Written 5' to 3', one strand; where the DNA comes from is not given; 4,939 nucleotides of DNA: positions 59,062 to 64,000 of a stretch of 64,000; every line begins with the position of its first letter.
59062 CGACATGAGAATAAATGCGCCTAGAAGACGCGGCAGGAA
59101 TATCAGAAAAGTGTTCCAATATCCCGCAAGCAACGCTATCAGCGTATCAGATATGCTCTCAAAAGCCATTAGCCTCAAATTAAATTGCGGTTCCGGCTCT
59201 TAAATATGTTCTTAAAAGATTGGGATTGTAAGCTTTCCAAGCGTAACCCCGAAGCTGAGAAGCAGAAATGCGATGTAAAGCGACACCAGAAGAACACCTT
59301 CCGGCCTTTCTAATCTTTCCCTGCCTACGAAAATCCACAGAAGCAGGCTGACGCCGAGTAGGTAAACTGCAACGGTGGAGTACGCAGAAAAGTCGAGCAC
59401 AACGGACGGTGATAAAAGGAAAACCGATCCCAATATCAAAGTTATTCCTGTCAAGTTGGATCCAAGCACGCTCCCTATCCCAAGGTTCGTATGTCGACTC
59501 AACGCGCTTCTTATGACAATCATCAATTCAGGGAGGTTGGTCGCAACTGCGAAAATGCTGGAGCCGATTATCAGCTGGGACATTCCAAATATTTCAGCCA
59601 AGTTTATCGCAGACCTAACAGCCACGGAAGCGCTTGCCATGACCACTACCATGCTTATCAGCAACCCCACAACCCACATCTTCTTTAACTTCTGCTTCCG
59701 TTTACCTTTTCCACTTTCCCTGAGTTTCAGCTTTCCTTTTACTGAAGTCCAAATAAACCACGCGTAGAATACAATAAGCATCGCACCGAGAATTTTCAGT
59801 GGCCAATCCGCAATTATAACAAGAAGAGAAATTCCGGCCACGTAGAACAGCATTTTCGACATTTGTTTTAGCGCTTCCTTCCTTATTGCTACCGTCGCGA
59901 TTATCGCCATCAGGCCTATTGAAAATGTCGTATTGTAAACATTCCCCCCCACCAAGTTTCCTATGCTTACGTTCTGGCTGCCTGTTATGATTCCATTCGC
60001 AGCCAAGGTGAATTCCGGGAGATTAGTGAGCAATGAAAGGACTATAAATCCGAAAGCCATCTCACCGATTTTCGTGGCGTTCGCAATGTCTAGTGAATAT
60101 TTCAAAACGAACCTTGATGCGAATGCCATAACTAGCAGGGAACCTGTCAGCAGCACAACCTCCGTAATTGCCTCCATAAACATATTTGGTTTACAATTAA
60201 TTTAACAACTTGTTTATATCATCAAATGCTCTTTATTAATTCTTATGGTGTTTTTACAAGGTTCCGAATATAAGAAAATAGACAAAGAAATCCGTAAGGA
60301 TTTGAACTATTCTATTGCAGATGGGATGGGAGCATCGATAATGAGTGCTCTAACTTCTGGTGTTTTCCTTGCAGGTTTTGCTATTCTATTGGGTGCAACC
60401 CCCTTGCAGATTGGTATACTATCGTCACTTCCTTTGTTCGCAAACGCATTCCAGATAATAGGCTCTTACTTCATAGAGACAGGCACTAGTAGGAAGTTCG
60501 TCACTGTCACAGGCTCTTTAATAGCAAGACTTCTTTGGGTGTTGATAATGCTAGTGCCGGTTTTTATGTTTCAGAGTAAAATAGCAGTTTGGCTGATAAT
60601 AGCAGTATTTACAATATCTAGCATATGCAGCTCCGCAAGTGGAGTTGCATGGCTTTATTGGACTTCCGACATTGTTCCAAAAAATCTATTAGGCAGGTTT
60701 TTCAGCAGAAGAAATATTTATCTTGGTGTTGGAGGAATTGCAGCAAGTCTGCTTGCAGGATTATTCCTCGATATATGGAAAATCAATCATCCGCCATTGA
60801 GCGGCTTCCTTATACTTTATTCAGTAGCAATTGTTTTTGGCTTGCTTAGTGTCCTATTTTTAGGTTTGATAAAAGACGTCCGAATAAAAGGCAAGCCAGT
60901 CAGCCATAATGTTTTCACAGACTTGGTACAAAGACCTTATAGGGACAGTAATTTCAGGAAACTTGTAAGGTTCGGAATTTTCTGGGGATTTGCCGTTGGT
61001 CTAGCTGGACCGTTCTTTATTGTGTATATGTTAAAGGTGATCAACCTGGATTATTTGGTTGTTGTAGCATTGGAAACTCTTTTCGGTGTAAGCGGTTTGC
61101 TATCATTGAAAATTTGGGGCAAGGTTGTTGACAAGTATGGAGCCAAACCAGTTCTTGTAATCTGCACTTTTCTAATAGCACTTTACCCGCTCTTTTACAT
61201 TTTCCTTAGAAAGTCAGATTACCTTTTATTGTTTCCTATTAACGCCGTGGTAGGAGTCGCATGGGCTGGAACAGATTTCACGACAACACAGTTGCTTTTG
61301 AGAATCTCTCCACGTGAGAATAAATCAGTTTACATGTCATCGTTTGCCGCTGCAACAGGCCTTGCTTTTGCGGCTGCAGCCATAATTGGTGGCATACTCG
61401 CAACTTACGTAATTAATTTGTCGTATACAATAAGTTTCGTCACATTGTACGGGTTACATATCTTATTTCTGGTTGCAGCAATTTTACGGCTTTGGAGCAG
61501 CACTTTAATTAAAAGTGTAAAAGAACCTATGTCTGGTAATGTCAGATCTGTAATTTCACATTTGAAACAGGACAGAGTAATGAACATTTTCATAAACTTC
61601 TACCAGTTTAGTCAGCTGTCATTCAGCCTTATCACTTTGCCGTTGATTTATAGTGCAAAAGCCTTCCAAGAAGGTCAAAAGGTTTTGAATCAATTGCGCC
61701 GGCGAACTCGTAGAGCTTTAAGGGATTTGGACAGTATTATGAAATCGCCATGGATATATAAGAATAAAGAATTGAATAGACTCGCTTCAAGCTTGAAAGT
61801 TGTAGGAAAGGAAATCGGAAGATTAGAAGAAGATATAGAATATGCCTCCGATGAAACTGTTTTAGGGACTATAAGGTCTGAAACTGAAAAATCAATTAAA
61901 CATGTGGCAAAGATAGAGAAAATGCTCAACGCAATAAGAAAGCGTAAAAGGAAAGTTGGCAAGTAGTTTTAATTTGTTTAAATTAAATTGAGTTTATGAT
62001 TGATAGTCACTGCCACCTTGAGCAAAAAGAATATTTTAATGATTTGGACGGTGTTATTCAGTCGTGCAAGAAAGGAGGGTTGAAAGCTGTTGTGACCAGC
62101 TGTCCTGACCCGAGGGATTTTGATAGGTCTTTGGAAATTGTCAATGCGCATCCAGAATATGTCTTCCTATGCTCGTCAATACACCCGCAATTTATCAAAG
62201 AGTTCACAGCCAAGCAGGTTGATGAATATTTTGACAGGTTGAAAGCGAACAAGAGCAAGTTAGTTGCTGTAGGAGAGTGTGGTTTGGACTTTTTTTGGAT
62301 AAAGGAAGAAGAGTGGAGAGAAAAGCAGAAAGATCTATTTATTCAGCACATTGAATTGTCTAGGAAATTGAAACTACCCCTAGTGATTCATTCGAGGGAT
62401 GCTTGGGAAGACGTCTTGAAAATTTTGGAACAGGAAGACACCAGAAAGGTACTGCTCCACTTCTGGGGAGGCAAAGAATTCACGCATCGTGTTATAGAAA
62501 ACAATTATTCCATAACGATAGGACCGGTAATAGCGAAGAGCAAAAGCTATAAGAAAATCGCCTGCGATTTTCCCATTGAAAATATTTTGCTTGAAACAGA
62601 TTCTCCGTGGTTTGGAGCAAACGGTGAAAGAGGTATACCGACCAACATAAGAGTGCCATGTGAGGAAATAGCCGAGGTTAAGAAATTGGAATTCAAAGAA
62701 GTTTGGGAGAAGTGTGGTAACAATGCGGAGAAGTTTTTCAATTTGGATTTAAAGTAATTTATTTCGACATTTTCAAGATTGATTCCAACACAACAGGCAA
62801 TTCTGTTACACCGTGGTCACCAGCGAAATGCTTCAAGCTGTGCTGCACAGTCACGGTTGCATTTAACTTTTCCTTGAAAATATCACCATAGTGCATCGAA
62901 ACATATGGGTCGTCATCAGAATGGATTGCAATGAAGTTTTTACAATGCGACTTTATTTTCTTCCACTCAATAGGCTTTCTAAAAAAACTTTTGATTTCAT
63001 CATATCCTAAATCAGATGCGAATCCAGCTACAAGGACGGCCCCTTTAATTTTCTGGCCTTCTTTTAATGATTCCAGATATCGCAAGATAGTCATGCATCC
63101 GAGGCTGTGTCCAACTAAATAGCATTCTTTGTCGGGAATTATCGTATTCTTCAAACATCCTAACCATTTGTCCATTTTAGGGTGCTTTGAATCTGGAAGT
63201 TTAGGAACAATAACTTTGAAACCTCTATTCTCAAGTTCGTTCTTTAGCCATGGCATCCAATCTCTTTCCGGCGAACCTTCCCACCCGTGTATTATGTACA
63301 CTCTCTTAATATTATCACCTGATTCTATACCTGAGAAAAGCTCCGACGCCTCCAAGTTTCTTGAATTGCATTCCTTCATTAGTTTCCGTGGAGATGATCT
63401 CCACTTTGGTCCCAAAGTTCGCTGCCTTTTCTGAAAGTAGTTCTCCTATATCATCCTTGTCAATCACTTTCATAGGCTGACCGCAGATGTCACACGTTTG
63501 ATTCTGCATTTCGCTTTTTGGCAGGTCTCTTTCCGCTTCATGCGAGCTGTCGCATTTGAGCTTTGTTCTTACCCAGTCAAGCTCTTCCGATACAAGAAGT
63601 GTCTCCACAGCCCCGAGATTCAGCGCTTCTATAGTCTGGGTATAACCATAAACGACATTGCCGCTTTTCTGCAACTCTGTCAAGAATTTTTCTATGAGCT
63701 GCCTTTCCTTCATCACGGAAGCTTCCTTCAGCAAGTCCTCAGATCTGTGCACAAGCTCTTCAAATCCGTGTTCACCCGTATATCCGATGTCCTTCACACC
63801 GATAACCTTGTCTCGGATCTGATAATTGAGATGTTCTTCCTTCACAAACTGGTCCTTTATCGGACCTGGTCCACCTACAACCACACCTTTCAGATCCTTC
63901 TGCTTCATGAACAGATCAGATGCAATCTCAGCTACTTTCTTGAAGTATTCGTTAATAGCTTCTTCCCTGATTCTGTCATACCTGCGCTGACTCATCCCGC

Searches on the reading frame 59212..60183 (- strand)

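Call 17: search_protein_families(library=pfam, proteins=[window:59212-60183:-], max_evalue=0.0001)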
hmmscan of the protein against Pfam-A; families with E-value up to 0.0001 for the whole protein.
window:59212-60183:- (323 aa): 1 family
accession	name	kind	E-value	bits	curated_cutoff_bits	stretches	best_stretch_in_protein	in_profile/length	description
PF01699.29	Na_Ca_ex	-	5.4e-42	143.7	24.9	2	171-311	3-150/151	Sodium/calcium exchanger protein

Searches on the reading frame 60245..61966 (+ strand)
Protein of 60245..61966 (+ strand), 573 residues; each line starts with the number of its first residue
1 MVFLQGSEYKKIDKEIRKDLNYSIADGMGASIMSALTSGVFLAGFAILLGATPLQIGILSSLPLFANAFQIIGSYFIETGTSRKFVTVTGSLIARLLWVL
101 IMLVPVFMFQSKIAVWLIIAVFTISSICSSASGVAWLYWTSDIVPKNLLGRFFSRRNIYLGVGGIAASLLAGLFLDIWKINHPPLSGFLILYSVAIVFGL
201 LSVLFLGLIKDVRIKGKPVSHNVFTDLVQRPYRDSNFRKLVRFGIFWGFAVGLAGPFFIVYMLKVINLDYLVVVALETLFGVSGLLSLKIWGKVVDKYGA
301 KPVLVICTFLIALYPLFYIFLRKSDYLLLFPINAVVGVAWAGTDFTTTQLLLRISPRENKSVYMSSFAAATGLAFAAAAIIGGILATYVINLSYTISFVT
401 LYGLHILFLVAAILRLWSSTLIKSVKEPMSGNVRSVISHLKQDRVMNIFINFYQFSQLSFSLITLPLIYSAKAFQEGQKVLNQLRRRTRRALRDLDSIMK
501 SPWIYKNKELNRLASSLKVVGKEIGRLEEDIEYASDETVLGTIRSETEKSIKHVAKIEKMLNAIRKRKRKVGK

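Call 17: search_protein_families(library=pfam, proteins=[window:60245-61966:+], max_evalue=0.0001)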
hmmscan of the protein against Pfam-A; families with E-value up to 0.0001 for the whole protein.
window:60245-61966:+ (573 aa): 2 families
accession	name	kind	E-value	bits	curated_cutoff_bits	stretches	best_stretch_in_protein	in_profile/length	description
PF07690.21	MFS_1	-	2.4e-22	79.8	33.4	2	248-468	9-228/347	Major Facilitator Superfamily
PF13347.12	MFS_2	-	1.9e-07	30.4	27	1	91-389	74-384/427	MFS/sugar transport protein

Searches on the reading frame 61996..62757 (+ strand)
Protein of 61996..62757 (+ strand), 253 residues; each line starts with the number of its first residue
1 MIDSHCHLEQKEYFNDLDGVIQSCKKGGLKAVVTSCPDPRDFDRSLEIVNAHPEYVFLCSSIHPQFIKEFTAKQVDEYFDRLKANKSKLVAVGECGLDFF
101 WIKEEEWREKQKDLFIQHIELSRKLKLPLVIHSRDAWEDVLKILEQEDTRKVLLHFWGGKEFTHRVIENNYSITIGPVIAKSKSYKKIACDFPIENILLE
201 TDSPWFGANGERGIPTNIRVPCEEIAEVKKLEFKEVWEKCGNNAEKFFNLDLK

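Call 17: search_protein_families(library=pfam, proteins=[window:61996-62757:+], max_evalue=0.0001)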
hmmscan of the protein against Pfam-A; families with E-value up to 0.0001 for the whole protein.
window:61996-62757:+ (253 aa): 1 family
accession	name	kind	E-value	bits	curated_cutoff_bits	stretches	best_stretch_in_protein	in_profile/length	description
PF01026.27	TatD_DNase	-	5.3e-61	206.6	27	1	2-249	1-253/253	TatD related DNase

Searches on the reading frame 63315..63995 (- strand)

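Call 17: search_protein_families(library=pfam, proteins=[window:63315-63995:-], max_evalue=0.0001)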
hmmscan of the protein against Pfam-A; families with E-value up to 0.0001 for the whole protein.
window:63315-63995:- (226 aa): 3 families
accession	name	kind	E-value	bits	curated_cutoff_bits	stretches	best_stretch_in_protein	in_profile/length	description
PF03465.20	eRF1_3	-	4.1e-27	95.2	25.8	1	94-225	1-106/106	eRF1 domain 3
PF03464.20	eRF1_2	-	4.2e-25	89.1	27.1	1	2-91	42-133/133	eRF1 domain 2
PF18859.6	acVLRF1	-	2.1e-06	28.4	27.1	1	2-58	43-97/130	Actinobacteria/chloroflexi VLRF1 release factor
